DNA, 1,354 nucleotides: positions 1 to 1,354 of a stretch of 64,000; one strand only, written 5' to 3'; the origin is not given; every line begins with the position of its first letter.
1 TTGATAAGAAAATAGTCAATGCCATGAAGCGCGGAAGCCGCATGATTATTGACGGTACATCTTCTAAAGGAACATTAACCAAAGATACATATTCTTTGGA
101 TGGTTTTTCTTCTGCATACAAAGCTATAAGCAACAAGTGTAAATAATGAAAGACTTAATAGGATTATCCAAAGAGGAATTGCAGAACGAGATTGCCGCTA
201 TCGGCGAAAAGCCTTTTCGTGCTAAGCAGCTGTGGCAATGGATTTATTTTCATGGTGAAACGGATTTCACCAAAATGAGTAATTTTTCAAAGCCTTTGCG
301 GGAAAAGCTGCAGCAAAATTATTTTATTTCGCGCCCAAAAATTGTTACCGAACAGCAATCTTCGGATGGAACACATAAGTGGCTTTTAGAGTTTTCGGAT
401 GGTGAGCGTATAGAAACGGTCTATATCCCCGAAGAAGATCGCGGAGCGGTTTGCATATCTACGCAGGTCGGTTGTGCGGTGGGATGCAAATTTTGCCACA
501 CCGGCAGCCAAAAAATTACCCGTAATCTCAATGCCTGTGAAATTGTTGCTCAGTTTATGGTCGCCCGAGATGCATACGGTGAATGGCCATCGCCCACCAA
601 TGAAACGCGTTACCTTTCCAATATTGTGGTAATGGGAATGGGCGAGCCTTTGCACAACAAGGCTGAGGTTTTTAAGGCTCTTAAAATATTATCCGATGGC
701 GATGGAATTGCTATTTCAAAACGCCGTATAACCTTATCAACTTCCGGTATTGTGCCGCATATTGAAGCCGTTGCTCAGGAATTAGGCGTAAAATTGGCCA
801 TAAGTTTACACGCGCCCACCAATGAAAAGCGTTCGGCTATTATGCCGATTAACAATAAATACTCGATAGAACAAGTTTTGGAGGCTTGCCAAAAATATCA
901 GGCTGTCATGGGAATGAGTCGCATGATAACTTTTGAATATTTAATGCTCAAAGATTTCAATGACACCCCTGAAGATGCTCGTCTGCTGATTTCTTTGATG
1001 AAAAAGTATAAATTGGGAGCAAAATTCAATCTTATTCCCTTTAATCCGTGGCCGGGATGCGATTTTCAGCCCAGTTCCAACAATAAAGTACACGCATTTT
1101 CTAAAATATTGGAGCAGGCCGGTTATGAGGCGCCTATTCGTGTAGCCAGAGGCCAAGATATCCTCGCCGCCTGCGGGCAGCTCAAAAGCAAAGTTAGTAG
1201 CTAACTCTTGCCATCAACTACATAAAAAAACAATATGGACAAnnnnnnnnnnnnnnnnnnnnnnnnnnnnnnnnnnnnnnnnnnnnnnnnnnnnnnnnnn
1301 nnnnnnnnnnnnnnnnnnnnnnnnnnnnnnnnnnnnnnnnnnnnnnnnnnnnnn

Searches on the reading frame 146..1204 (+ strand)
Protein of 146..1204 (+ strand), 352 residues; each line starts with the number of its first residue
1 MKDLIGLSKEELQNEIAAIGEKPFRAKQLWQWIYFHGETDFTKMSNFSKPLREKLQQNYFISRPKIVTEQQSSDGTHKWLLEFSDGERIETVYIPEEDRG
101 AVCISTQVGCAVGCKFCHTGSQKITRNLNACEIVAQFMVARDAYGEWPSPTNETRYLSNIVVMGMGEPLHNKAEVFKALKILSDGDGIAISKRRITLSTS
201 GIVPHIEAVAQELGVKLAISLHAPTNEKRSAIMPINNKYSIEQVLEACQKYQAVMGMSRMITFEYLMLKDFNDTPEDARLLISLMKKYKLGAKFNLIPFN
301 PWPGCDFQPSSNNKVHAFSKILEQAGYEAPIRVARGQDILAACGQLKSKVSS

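Call 71: find_encoding_contigs(protein=window:146-1204:+, flank=10000, max_places=2)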
Protein window:146-1204:+ (352 aa): 6 contigs read that carry it; 2 places shown.
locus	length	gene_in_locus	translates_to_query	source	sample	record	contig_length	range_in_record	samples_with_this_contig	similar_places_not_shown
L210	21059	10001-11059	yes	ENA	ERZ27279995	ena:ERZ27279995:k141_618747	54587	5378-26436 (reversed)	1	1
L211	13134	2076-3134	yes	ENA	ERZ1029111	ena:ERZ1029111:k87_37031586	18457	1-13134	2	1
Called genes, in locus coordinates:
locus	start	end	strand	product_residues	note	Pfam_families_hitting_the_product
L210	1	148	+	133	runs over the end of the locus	-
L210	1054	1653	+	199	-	PF12796:Ank_2, PF13857:Ank_5 (faint), PF00023:Ank (faint), PF13606:Ank_3 (faint), PF12796:Ank_2, PF13637:Ank_4 (faint)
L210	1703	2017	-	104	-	-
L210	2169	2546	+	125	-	PF07883:Cupin_2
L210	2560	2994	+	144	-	PF02082:Rrf2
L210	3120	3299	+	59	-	-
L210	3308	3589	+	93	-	PF02583:Trns_repr_metal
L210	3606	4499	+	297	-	PF01545:Cation_efflux, PF16916:ZT_dimer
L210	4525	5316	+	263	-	PF12706:Lactamase_B_2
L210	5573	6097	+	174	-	PF00023:Ank (faint), PF12796:Ank_2, PF13606:Ank_3 (faint), PF13637:Ank_4 (faint), PF13857:Ank_5 (weak)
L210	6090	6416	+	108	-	PF12599:DUF3768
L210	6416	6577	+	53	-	PF08410:DUF1737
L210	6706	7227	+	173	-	PF00589:Phage_integrase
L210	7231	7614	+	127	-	-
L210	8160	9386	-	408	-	PF01743:PolyA_pol, PF12627:PolyA_pol_RNAbd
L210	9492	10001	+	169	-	PF06776:IalB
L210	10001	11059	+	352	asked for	PF21016:RlmN_N, PF04055:Radical_SAM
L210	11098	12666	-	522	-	PF00669:Flagellin_N, PF07603:Lcl_C (weak)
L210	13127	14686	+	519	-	-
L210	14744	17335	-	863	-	PF02861:Clp_N, PF13191:AAA_16 (weak), PF00004:AAA, PF17871:AAA_lid_9, PF00004:AAA, PF07724:AAA_2, PF07728:AAA_5, PF10431:ClpB_D2-small, +5 more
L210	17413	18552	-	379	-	PF00149:Metallophos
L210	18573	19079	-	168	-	PF13763:DUF4167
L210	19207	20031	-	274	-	PF13489:Methyltransf_23 (faint), PF17827:PrmC_N, PF08242:Methyltransf_12 (faint), PF05175:MTS, PF13847:Methyltransf_31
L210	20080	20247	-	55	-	-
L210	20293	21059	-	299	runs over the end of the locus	PF04542:Sigma70_r2, PF04545:Sigma70_r4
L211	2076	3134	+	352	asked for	PF21016:RlmN_N, PF04055:Radical_SAM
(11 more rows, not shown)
